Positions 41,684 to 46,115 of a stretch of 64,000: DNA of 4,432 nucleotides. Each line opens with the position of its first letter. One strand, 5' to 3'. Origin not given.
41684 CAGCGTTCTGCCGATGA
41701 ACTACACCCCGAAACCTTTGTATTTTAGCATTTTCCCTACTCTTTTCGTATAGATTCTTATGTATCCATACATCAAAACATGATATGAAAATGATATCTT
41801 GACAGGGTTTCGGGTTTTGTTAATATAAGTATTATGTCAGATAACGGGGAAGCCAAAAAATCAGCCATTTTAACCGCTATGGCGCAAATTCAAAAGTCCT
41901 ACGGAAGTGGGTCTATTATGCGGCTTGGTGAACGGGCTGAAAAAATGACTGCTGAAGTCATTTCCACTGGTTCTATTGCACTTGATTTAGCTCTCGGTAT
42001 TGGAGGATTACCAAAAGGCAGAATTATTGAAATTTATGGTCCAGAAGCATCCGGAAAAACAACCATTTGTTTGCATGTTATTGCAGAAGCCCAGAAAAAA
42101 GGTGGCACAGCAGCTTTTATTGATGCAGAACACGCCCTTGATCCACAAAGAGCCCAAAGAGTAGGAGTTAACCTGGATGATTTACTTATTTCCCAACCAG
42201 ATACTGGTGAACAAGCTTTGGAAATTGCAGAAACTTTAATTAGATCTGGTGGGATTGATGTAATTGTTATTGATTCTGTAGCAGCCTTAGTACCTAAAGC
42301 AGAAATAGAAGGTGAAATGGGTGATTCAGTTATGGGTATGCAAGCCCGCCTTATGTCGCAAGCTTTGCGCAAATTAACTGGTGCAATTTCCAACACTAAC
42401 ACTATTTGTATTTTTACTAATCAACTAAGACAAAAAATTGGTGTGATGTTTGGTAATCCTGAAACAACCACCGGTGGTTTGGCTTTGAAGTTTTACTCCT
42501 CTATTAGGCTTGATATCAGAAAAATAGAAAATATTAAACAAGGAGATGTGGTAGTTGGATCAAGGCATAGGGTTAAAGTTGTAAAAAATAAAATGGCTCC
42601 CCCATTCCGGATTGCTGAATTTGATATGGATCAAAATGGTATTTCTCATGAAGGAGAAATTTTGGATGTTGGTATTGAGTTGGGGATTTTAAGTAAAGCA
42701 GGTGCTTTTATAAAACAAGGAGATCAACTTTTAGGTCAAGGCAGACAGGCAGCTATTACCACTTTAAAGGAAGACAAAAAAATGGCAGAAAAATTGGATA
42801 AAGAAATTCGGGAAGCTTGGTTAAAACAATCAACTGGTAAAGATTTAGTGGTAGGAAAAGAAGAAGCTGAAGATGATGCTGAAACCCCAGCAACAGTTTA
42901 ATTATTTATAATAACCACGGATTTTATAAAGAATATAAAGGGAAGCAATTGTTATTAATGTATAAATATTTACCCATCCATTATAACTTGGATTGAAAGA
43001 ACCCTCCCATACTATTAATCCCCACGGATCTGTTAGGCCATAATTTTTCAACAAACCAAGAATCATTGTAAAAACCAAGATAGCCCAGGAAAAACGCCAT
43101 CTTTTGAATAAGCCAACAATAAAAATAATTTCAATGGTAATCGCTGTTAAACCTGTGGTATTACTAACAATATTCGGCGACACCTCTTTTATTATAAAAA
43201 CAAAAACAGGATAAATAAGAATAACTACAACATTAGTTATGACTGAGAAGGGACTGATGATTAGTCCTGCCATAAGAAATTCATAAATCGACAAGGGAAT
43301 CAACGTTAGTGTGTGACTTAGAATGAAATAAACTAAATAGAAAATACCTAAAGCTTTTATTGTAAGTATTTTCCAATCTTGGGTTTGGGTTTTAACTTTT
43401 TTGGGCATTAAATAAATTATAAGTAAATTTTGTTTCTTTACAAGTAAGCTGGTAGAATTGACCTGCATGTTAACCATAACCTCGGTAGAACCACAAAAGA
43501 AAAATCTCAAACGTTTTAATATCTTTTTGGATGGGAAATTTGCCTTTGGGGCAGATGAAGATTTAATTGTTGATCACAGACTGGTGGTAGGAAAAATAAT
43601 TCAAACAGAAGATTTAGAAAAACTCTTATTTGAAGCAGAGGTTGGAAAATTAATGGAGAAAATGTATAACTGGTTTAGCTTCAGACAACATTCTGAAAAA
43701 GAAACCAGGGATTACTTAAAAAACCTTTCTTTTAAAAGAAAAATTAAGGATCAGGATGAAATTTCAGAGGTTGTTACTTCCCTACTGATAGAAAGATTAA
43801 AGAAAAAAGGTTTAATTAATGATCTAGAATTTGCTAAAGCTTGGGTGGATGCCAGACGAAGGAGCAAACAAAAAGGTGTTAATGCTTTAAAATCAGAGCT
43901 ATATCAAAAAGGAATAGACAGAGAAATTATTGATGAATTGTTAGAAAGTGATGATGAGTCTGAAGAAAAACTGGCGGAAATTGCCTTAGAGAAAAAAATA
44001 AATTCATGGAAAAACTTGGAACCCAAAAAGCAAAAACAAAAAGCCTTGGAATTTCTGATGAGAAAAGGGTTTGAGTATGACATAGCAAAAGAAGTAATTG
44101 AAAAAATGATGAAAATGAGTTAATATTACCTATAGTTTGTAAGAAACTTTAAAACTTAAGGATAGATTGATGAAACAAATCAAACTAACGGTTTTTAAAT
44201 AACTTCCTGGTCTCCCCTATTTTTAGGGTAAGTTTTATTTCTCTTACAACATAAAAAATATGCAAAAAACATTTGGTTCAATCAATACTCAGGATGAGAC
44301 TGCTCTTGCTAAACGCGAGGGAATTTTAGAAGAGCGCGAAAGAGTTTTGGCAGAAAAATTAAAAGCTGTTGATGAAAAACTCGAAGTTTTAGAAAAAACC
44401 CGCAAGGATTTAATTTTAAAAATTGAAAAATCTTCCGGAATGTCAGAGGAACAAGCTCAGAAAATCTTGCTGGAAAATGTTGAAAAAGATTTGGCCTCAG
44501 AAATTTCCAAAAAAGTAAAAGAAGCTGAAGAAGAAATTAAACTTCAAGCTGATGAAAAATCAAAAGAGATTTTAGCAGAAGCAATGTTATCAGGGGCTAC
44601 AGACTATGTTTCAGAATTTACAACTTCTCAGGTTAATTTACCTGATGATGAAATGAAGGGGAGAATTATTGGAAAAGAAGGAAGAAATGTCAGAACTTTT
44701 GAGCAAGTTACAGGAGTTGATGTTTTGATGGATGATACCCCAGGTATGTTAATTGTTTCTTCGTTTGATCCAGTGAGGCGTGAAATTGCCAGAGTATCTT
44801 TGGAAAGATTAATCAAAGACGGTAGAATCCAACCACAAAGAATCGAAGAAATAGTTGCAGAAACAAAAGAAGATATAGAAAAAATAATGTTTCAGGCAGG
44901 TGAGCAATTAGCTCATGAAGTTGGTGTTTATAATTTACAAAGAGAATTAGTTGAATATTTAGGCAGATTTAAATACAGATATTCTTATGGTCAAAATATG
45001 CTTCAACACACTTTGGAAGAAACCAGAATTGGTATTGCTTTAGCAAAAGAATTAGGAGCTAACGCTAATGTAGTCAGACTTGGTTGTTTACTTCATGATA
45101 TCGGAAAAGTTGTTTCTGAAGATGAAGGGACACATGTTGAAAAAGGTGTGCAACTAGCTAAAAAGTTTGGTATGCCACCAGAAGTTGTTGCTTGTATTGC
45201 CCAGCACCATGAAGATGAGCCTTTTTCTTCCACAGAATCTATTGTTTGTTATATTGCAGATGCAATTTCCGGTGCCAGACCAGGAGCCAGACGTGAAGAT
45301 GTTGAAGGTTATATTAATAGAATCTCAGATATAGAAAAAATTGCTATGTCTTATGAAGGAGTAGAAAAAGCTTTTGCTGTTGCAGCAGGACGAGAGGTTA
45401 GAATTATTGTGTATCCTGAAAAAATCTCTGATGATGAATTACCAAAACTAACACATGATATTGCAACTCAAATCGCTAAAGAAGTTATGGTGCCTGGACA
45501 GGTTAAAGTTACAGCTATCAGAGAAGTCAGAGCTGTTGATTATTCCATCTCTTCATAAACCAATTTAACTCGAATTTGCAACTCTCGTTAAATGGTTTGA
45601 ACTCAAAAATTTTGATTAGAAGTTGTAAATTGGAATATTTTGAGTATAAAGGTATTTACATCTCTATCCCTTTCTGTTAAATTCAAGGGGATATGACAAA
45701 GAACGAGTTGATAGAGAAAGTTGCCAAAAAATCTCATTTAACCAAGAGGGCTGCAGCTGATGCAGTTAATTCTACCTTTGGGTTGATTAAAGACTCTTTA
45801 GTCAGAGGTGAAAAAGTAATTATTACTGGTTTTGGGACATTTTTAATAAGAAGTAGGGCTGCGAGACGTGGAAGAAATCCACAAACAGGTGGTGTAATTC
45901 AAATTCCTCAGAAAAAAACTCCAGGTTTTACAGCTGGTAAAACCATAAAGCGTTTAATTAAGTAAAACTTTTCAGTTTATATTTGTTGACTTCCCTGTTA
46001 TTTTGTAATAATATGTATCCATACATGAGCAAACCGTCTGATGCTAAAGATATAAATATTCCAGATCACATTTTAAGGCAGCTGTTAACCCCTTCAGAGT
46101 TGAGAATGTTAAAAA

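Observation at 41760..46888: Perfect 14-bp palindrome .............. upstream of recA and over the -10/+1 of a TrpR/YerC-like regulator gene, with a third near-copy inside miaA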

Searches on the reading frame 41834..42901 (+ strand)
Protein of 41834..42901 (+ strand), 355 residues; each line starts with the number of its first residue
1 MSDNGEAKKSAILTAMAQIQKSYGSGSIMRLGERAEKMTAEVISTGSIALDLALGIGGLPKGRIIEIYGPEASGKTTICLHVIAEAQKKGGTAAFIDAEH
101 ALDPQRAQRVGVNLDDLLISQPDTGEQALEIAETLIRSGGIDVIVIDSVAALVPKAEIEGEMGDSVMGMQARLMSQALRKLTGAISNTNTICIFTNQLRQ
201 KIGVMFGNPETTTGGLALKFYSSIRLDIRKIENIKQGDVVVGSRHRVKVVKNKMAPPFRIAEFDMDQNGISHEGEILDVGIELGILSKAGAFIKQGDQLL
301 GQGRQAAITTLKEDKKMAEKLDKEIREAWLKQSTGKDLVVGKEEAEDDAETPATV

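Call 9: search_protein_families(library=pfam, proteins=[window:41834-42901:+])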
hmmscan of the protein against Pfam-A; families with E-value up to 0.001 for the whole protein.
window:41834-42901:+ (355 aa): 7 families
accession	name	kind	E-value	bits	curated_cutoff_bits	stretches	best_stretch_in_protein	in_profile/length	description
PF00154.27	RecA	-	1.6e-131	437.9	27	1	11-265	2-255/262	recA bacterial DNA recombination protein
PF21096.2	RecA_C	-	2.8e-14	53.4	27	1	274-329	1-56/57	RecA C-terminal domain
PF08423.17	Rad51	-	1.3e-11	44.6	22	1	42-232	7-213/244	Rad51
PF06745.19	ATPase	-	1.1e-08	35.2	26.6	1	44-243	2-195/231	KaiC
PF01637.24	ATPase_2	-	1.5e-05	25.3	33.2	1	63-185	21-105/225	ATPase domain predominantly from Archaea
PF13481.12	AAA_25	-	3.1e-05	24.1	27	1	57-154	28-157/195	AAA domain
PF13479.12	AAA_24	-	0.00028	21.2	27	1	65-153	5-77/195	AAA domain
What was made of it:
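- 41834..42901 (+): recA coding sequence (355 aa). Pfam RecA, E = 1.6e-131 (call 9).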

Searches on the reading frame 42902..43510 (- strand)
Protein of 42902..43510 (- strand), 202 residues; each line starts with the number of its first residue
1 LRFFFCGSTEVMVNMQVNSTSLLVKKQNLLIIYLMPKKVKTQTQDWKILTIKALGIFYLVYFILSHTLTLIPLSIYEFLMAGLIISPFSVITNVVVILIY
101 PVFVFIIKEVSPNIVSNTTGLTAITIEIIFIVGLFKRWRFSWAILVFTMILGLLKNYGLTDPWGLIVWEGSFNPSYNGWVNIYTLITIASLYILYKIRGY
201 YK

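Call 9: search_protein_families(library=pfam, proteins=[window:42902-43510:-])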
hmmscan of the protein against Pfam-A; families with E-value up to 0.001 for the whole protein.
window:42902-43510:- (202 aa): 0 families

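Call 42: search_protein_families(library=ncbifam, proteins=[window:42902-43510:-], max_evalue=0.01)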
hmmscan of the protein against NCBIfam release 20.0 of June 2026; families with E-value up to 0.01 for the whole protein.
window:42902-43510:- (202 aa): 0 families

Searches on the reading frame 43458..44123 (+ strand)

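Call 9: search_protein_families(library=pfam, proteins=[window:43458-44123:+])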
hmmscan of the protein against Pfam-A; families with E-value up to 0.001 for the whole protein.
window:43458-44123:+ (221 aa): 3 families
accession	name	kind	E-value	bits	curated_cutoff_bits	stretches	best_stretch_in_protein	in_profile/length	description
PF02631.22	RecX_HTH2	-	4.5e-14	52.9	26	1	121-162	1-42/42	RecX, second three-helix domain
PF21981.2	RecX_HTH3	-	6.7e-13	49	26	1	169-214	2-48/48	RecX, third three-helix domain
PF21982.2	RecX_HTH1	-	1.3e-06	28.7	26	0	70-88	6-24/40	RecX, first three-helix domain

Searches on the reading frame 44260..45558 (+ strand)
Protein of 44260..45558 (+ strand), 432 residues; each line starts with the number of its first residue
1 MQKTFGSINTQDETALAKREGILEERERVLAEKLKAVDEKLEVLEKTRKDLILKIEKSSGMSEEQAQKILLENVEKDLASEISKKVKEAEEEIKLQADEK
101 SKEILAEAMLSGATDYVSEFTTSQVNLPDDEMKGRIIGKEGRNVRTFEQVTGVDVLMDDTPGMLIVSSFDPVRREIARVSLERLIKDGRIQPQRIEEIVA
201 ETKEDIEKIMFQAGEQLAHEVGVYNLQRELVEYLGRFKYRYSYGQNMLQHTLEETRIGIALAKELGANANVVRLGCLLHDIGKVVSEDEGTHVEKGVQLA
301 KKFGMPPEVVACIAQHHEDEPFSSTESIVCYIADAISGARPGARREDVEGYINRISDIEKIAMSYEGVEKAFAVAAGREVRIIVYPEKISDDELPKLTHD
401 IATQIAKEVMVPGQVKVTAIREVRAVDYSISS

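Call 9: search_protein_families(library=pfam, proteins=[window:44260-45558:+])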
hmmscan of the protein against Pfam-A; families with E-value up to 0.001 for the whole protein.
window:44260-45558:+ (432 aa): 4 families
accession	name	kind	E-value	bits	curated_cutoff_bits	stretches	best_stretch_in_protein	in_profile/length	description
PF01966.28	HD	-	3e-15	56.9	22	1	248-337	2-114/116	HD domain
PF12072.13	RNase_Y_N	-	8.7e-15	55.1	32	1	13-116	98-201/201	RNase Y N-terminal region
PF00013.35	KH_1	-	2.6e-05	24.3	21.5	1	124-159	3-38/66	KH domain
PF08668.18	HDOD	-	0.00066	19.7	22.9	0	246-285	94-134/196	HDOD domain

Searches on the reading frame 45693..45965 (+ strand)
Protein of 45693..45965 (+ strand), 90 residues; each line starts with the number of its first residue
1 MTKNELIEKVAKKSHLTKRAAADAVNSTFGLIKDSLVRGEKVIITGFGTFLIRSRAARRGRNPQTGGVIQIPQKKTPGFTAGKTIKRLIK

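Call 9: search_protein_families(library=pfam, proteins=[window:45693-45965:+])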
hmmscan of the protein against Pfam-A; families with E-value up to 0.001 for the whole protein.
window:45693-45965:+ (90 aa): 1 family
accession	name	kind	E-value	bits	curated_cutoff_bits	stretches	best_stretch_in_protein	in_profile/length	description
PF00216.26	Bac_DNA_binding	-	6.4e-30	103.7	22.4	1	1-89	1-89/90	Bacterial DNA-binding protein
